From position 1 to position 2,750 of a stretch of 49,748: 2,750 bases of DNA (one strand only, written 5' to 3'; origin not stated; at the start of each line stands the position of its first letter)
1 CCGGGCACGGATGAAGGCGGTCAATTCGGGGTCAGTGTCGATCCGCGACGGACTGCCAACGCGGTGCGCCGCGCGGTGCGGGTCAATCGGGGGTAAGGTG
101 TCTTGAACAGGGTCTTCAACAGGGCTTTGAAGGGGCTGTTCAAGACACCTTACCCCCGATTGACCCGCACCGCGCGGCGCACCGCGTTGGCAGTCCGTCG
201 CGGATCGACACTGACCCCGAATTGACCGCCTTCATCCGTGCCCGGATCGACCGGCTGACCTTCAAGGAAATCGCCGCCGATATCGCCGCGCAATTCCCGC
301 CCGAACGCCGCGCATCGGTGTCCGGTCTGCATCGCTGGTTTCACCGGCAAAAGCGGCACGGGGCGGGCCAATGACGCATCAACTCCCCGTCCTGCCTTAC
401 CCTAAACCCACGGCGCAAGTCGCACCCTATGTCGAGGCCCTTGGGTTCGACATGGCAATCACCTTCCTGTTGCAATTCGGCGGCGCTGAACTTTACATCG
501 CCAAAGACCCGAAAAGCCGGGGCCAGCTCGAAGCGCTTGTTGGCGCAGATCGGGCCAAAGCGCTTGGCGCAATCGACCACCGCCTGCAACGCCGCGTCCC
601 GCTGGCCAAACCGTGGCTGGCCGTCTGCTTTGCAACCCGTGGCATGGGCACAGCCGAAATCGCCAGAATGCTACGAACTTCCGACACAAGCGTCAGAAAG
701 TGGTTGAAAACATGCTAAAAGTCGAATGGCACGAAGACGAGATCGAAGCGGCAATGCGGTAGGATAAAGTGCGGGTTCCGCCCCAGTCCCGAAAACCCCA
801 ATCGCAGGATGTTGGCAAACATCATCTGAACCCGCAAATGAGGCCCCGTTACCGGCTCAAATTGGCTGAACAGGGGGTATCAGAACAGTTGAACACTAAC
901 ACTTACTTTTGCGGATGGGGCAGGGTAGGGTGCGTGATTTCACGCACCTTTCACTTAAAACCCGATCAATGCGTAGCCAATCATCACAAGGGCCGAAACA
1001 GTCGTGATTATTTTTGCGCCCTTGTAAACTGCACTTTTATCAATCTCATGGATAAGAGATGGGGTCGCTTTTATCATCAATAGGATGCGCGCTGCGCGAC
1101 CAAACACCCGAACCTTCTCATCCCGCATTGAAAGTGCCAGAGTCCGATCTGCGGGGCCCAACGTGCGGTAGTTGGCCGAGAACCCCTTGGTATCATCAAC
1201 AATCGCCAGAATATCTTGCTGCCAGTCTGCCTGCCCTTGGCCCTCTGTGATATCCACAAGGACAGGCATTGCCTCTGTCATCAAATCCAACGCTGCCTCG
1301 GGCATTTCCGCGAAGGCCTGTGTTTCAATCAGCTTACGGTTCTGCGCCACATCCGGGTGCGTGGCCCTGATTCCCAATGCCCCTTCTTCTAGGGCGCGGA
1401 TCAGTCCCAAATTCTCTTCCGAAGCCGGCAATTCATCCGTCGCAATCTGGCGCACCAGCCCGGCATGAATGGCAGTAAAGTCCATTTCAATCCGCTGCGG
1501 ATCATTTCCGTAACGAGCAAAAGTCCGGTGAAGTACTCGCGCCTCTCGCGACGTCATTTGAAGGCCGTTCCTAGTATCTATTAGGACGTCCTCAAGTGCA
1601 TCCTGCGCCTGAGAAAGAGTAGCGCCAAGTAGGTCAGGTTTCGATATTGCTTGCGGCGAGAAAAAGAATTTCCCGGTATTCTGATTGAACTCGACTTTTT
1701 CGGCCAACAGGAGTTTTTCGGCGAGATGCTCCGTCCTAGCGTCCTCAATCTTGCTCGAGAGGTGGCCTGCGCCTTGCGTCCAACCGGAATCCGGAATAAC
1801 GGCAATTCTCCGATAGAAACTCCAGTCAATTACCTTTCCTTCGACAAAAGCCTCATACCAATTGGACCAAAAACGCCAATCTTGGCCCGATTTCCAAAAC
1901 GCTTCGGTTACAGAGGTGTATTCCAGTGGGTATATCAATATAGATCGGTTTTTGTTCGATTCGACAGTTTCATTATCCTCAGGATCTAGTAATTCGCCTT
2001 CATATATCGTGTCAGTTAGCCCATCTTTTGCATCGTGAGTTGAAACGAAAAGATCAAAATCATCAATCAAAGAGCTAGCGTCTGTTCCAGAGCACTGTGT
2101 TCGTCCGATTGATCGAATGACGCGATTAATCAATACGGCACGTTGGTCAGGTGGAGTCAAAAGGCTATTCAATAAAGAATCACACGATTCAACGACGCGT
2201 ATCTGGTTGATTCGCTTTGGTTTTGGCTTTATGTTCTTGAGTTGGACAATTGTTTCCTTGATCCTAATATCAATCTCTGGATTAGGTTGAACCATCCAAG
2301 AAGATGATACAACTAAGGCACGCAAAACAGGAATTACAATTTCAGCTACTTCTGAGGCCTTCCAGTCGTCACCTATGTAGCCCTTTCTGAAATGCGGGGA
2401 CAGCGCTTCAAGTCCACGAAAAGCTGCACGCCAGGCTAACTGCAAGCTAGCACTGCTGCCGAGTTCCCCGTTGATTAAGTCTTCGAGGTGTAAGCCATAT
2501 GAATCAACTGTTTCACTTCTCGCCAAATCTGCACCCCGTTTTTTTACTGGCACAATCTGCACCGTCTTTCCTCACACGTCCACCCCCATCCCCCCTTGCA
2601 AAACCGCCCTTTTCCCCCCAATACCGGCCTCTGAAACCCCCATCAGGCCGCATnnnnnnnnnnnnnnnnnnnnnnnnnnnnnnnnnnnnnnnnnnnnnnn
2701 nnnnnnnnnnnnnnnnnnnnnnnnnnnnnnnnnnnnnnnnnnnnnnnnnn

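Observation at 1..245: Perfect ~110-bp-arm palindrome beginning exactly at window position 1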

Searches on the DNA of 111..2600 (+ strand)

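Call 12: search_dna_similar(query=window:111-2600:+, collection=plasmids, mode=distant, max_rows=15)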
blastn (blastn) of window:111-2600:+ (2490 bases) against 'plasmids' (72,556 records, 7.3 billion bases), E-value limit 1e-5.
No match.

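Call 13: search_dna_similar(query=window:111-2600:+, collection=phages, mode=distant, max_rows=15)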
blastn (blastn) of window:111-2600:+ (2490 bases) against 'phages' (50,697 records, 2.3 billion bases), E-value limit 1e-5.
Records with a match: 4; places in all: 4; records where one place covers at least 80% of the query: 0.
Best place of each record, by identity: 60-80% 4.
By first word of the organism name: Rhodovulum 2; Rhodobacter 2.
By host as written in the record: Rhodovulum sp. P122A 2; Rhodobacter sp. E32 2.
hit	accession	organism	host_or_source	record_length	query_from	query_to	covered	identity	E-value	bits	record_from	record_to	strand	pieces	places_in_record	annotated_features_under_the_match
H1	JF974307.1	Rhodovulum phage RS1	Rhodovulum sp. P122A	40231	291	553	11%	65.8%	2e-7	64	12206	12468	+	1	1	hypothetical protein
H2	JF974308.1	Rhodobacter phage RC1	Rhodobacter sp. E32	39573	291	553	11%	65.8%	2e-7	64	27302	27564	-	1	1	hypothetical protein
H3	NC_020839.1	Rhodobacter phage RC1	Rhodobacter sp. E32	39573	291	553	11%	65.8%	2e-7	64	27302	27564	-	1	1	late transcriptional activator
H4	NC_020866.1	Rhodovulum phage RS1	Rhodovulum sp. P122A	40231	291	553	11%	65.8%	2e-7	64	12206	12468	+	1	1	late transcriptional activator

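Call 14: get_annotated_region(hit=H4, flank=4000)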
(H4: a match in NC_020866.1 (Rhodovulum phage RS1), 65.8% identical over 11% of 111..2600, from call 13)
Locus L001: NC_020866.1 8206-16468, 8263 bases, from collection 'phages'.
description: Rhodovulum phage RS1 genomic sequence.
organism: Rhodovulum phage RS1 (NCBI taxid 754056)
taxonomy: Viruses; Duplodnaviria; Heunggongvirae; Uroviricota; Caudoviricetes
host: Rhodovulum sp. P122A; source: -; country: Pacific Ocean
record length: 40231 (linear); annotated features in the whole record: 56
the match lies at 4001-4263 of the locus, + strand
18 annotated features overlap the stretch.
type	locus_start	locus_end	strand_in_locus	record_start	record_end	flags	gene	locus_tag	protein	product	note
CDS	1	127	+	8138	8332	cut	-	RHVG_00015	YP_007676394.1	hypothetical protein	-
CDS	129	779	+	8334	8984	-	-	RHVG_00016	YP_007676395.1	DUF3164 family protein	-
CDS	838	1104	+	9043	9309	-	-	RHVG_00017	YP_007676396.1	DNA binding protein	-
CDS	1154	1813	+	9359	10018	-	-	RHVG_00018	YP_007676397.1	hypothetical protein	-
CDS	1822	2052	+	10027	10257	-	-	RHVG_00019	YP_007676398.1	hypothetical protein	-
CDS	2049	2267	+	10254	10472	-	-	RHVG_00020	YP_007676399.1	hypothetical protein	-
CDS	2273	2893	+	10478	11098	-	-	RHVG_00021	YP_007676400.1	hypothetical protein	-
CDS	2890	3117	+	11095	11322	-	-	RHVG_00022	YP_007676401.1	hypothetical protein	-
CDS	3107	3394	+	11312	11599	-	-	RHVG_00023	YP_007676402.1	hypothetical protein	-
CDS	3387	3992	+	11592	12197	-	-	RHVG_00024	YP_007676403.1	DNA methyltransferase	-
CDS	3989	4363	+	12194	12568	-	-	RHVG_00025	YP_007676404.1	late transcriptional activator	-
CDS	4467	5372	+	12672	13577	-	-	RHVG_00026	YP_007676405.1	endolysin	-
CDS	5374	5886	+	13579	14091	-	-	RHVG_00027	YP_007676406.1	hypothetical protein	-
CDS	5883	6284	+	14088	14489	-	-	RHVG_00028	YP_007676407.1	hypothetical protein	-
CDS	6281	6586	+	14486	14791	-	-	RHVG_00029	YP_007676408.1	hypothetical protein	-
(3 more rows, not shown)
